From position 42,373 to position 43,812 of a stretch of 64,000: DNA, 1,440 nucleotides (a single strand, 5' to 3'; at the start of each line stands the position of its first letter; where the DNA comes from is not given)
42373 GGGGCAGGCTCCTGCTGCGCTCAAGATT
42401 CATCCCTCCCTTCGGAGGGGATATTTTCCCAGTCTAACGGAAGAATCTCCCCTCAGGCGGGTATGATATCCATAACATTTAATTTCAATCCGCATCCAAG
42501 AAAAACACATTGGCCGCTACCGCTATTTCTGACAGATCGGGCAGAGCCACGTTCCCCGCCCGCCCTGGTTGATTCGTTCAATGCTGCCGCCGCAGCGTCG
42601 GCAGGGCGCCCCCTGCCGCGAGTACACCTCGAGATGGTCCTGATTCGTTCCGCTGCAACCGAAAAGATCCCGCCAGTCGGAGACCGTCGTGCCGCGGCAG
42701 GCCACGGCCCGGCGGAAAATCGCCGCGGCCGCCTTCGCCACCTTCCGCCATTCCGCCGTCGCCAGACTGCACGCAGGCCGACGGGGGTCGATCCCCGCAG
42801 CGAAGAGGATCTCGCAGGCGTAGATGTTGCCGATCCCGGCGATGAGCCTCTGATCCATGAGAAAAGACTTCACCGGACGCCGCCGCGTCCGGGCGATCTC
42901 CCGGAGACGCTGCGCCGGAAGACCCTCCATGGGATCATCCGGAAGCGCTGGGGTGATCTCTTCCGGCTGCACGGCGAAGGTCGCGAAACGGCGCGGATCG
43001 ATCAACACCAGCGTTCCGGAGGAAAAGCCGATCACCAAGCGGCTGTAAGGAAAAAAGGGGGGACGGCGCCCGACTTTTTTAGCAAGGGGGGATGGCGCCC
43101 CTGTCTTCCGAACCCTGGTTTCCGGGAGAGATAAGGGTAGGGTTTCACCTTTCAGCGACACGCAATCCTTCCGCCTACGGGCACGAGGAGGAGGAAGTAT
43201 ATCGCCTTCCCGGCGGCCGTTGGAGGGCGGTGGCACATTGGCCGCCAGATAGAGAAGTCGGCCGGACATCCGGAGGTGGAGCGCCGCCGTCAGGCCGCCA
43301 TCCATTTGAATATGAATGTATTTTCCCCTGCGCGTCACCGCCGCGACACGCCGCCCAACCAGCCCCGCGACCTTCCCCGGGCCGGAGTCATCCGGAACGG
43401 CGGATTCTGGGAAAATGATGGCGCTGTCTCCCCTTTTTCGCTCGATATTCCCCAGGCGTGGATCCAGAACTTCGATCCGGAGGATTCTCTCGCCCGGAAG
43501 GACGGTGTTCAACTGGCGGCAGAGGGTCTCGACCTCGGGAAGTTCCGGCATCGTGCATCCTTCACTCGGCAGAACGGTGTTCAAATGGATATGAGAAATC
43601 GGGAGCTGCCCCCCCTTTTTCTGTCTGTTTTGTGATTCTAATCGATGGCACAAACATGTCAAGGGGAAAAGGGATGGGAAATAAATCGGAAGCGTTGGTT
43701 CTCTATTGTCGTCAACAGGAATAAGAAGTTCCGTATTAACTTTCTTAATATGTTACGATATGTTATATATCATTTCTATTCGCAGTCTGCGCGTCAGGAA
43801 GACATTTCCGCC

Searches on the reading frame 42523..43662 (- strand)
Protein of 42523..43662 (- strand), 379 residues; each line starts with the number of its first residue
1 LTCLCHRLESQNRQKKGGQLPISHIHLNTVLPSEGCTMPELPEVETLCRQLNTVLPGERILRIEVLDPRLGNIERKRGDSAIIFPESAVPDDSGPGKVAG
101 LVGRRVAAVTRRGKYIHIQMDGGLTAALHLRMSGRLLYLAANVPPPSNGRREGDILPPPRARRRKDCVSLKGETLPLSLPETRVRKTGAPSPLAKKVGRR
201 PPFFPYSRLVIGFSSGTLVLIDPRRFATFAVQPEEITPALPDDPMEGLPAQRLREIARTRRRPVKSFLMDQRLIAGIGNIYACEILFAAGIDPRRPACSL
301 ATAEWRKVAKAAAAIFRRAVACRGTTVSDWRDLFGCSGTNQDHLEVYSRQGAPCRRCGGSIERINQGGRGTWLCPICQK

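Call 46: search_protein_families(library=pfam, proteins=[window:42523-43662:-], max_evalue=0.00001)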
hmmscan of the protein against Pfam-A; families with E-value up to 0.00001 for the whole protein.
window:42523-43662:- (379 aa): 3 families
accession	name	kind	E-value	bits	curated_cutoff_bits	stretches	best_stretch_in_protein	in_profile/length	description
PF06831.19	H2TH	-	2.9e-21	75.7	34.7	1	249-328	11-90/93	Formamidopyrimidine-DNA glycosylase H2TH domain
PF01149.29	Fapy_DNA_glyco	-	3.8e-21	76.3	25.5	1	38-228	1-116/117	Formamidopyrimidine-DNA glycosylase N-terminal domain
PF06827.20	zf-FPG_IleRS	-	6.4e-09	35.9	21.3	1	353-379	3-29/30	Zinc finger found in FPG and IleRS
